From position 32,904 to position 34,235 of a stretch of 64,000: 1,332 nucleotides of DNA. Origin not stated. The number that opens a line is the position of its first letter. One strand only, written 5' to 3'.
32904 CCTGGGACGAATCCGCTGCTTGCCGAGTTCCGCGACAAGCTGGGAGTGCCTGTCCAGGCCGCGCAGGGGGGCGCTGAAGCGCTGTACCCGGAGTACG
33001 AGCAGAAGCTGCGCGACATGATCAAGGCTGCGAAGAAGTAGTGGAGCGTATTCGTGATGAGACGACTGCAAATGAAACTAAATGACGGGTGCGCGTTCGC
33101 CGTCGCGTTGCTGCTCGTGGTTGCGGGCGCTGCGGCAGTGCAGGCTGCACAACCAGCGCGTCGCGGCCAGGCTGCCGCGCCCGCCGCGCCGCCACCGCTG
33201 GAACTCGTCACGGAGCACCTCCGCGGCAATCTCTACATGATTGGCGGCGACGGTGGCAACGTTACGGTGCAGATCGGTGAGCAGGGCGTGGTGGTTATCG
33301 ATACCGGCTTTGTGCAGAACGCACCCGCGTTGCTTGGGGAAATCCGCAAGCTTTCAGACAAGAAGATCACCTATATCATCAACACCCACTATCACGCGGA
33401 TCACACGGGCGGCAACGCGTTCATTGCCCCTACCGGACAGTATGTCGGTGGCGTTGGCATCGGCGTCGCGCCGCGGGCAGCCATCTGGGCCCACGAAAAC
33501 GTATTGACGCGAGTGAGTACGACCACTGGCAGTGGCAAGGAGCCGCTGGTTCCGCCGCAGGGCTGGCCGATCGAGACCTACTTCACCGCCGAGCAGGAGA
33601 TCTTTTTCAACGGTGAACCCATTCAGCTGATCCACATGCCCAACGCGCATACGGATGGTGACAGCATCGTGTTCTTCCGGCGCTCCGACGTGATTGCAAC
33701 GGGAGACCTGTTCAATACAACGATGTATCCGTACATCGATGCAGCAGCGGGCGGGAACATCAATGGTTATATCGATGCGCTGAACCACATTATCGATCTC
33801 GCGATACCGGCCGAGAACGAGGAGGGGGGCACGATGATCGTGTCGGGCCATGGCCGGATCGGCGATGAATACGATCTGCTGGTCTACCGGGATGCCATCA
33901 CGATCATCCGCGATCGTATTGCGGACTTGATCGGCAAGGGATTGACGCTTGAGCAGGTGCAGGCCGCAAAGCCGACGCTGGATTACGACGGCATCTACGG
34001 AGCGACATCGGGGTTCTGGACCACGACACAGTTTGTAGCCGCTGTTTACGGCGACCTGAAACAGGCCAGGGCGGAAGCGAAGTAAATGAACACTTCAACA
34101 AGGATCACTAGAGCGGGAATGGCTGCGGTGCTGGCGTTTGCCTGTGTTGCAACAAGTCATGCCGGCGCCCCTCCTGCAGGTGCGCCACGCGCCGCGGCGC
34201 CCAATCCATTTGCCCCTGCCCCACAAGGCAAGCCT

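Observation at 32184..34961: Third cassette of the unknown secreted family (subtype III x2) sandwiching a secreted MBL-fold hydrolase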

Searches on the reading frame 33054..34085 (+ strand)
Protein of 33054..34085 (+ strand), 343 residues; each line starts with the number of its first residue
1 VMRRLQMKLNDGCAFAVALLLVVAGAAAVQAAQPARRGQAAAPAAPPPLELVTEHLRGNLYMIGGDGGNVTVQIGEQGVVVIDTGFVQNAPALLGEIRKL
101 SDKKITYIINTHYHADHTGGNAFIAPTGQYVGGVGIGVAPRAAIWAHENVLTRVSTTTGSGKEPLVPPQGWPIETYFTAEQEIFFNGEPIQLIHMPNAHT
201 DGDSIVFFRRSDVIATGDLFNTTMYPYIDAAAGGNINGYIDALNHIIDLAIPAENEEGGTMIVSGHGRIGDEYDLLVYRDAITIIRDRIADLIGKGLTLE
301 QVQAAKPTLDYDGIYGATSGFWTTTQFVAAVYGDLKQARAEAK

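Call 3: search_protein_families(library=pfam, proteins=[window:33054-34085:+], max_evalue=1)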
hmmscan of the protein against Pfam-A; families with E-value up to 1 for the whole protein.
window:33054-34085:+ (343 aa): 3 families
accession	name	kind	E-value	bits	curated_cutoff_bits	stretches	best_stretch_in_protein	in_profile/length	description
PF00753.33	Lactamase_B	-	2.7e-20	73.6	22.7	1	64-249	2-187/196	Metallo-beta-lactamase superfamily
PF12706.13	Lactamase_B_2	-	0.00034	20.7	27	1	80-157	3-73/200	Beta-lactamase superfamily domain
PF19583.5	ODP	-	0.0062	16.9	27.2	0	180-223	96-140/194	ODP family beta lactamase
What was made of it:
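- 33054..34085 (+): Exported MBL-fold protein, 343 aa from GTG 33054. Alternative starts are 33057 and 33072. It has a complete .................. metal-ligand set. Pfam PF00753, 73.6 bits (call 3).
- On Metallo-beta-lactamase fold superfamily (Pfam PF00753), central gene: 73.6 bits against a cut-off of 22.7, E 2.7e-20 (call 3).
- Checked: It matches Pfam Lactamase_B at 73.6 bits against a cut-off of 22.7 (call 3).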

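Call 4: search_protein_families(library=ncbifam, proteins=[window:33054-34085:+], max_evalue=1)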
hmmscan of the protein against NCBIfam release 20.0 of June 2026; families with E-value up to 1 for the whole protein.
window:33054-34085:+ (343 aa): 74 families (the best 25 are shown)
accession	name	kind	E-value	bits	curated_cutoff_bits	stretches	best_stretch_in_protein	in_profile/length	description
TIGR04559.1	SoxH_rel_PQQ_2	hypoth_equivalog_domain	2.5e-25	89.4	280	1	65-303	27-251/283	quinoprotein relay system zinc metallohydrolase 2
TIGR04558.1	SoxH_rel_PQQ_1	hypoth_equivalog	1.8e-14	53.5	300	1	64-313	30-261/285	quinoprotein relay system zinc metallohydrolase 1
NF012229.1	bla_class_B_core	domain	4.5e-14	52.8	100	1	61-206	11-136/139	metallo-beta-lactamase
NF033087.1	bla_subclass_B2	equivalog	1.1e-12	48.2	240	1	53-215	4-162/221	subclass B2 metallo-beta-lactamase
NF033574.1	VarG_fam_MBL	equivalog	1.9e-12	47.1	750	1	55-289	79-308/374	VarG family subclass B1-like metallo-beta-lactamase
NF033088.2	bla_subclass_B1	equivalog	7.8e-12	45.3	200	1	69-272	32-206/217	subclass B1 metallo-beta-lactamase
NF012225.0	blaSFH_gen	exception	1.3e-10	41.2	440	1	51-213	25-183/252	SFH-related subclass B2 metallo-beta-lactamase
NF012140.0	blaBJP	exception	1.5e-10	40.3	600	1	55-124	42-113/294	BJP family subclass B3 metallo-beta-lactamase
NF012224.1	blaSFH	exception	4.1e-10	39.5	550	1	51-213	23-181/250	SFH family subclass B2 metallo-beta-lactamase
NF038003.2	blaPFM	exception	2.5e-09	37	525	1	50-131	25-110/253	PFM family subclass B2 metallo-beta-lactamase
NF033105.1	bla_subclass_B3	equivalog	4.4e-09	36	240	1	56-124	11-81/257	subclass B3 metallo-beta-lactamase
NF038166.1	blaYEM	exception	5.9e-09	35.9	535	1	56-255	28-219/246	YEM family subclass B2 metallo-beta-lactamase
NF000459.2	blaSPG-1_fam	exception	1.3e-08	34.3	550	1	54-123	37-108/285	SPG-1 family subclass B3 metallo-beta-lactamase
NF012137.0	bla_xUS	exception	3.5e-08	33.2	400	1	73-128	54-110/246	MUS/TUS/MOC family subclass B1 metallo-beta-lactamase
NF040860.1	blaWUS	exception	1.8e-07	30.6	540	1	72-128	53-110/246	WUS family subclass B1 metallo-beta-lactamase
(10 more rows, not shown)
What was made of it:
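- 33054..34085 (+): NCBIfam best hit TIGR04559, 89 bits against a cut-off of 280 (call 4).
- On SoxH-related quinoprotein relay metallohydrolase (TIGR04559): 89.4 bits against 280 (call 4).
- All NCBIfam beta-lactamase scores are far below their cut-offs, for example 52.8 bits against 100 for the class-B core (call 4).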

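Call 26: search_solved_structures(query=window:33054-34085:+, max_evalue=0.001)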
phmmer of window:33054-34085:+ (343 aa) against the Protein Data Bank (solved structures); distinct sequences matched with E-value up to 0.001: 47.
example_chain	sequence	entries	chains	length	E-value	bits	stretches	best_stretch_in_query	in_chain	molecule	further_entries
8d2z_A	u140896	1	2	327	2.9e-11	46.3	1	56-222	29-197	Metallo-beta-lactamase superfamily protein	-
5ew0_A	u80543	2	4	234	2e-09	40.3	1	49-213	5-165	Beta-lactamase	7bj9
3q6v_A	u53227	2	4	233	3.7e-09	39.4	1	51-213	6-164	Beta-lactamase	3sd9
8hxn_A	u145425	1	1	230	3.9e-09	39.3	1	51-213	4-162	Beta-lactamase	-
7luu_A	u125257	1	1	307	3.5e-08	36.2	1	31-129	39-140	Subclass B3 metallo-beta-lactamase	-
3lvz_A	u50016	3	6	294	1.4e-07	34.2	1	55-125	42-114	Blr6230 protein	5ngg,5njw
2gmn_A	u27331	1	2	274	2e-07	33.7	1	56-125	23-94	Metallo-beta-lactamase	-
5wcm_A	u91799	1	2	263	2e-07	33.7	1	56-126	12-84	Blr6230 protein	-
2nxa_A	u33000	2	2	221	8.1e-07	31.7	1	75-276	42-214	Beta-lactamase II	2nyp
5acs_A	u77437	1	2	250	3.3e-06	29.7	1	155-276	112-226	GIM-1 PROTEIN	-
5acr_A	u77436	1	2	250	4.5e-06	29.3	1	155-276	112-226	GIM-1 PROTEIN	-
2nzf_A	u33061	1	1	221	5.4e-06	29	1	75-276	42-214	Beta-lactamase II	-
2nze_A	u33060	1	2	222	5.5e-06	29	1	75-276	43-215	Beta-lactamase II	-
6uxu_A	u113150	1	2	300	9.1e-06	28.3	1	39-303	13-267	Chlorothalonil hydrolytic dehalogenase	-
5iqk_A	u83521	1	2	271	1e-05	28.1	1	55-124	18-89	beta-lactamase Rm3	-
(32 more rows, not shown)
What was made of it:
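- Closest known: MBL-fold alkylsulfatases. Same: They appear among the weak sequence hits of the window's MBL (call 26).
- MBL-type alkylsulfatases appear among the weak sequence hits (call 26).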

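Call 58: find_related_loci(query=A6, collection=metagenome_contigs, flank=3500)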
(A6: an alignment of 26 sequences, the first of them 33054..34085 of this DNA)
Query A6 (343 aa) in metagenome_contigs; peptide patterns used: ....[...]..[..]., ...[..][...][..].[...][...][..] (x = any residue, [..] = any of these).
600 stretches matched a pattern (row limit reached: there are more); 597 encode a relative of the query (tblastn E <= 1e-3); the best 80 are kept; 80 distinct loci.
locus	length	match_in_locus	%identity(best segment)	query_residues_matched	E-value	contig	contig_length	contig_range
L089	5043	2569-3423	61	50-332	3e-112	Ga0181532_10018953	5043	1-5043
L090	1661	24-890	56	55-343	7e-117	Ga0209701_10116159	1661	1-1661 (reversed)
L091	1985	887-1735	59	55-337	1e-114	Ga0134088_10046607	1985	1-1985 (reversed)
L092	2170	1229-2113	53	46-337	1e-112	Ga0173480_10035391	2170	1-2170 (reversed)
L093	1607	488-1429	52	14-343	2e-113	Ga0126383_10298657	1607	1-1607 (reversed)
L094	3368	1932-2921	50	1-342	7e-107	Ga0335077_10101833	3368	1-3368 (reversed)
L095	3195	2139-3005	53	47-343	2e-107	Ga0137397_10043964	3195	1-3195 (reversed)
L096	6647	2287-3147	55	49-337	1e-104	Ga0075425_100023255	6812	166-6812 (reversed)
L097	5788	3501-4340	57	56-335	3e-104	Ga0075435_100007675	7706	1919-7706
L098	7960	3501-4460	52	17-339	5e-104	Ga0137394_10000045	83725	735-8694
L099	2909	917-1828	53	41-341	6e-107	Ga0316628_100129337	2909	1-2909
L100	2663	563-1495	51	15-343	4e-107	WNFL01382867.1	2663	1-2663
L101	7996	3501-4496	49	17-343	3e-103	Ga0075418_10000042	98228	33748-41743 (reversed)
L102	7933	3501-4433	51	17-337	4e-103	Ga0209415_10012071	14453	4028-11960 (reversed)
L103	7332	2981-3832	56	56-339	3e-103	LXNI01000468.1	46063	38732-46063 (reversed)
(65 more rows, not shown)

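Call 78: search_solved_structures(query=A6, max_evalue=1e-8, show_alignments=1)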
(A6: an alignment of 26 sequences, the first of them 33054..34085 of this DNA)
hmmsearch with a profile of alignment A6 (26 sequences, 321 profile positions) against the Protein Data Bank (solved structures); distinct sequences matched with E-value up to 1e-8: 8.
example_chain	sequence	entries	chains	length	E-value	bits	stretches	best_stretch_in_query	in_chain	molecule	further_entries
8d2z_A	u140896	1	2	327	1.6e-22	83.1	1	20-203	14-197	Metallo-beta-lactamase superfamily protein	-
5ew0_A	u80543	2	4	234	6.3e-12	48.3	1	27-189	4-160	Beta-lactamase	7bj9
3q6v_A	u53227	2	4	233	6.5e-12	48.2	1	27-189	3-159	Beta-lactamase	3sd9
8hxn_A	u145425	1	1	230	1e-11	47.6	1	29-189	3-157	Beta-lactamase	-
1x8i_A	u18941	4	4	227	3.2e-11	45.9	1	32-130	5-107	Beta-lactamase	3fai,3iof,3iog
1x8h_A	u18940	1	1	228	3.3e-11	45.9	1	32-130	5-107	Beta-lactamase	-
3sw3_A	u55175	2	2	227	3.5e-11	45.8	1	32-130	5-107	Beta-lactamase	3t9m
1x8g_A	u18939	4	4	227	5.6e-11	45.2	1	32-130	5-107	Beta-lactamase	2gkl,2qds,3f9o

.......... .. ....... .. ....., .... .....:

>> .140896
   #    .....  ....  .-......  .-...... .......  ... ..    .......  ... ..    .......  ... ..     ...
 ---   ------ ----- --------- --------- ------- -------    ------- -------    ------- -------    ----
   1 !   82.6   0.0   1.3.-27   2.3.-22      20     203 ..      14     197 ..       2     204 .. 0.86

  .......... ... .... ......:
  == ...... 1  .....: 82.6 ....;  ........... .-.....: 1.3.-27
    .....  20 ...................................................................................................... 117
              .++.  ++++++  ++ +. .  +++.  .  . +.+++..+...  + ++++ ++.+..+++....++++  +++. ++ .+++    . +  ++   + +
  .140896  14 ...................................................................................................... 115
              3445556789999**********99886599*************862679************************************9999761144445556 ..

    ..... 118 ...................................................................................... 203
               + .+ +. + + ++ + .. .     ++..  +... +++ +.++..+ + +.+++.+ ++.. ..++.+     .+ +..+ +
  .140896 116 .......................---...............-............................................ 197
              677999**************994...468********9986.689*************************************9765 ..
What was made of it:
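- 33054..34085 (+): Best PDB match 8d2z, of unknown function (calls 26, 78).
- NCBIfam class-B models also give weak hits (calls 4, 26, 78).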
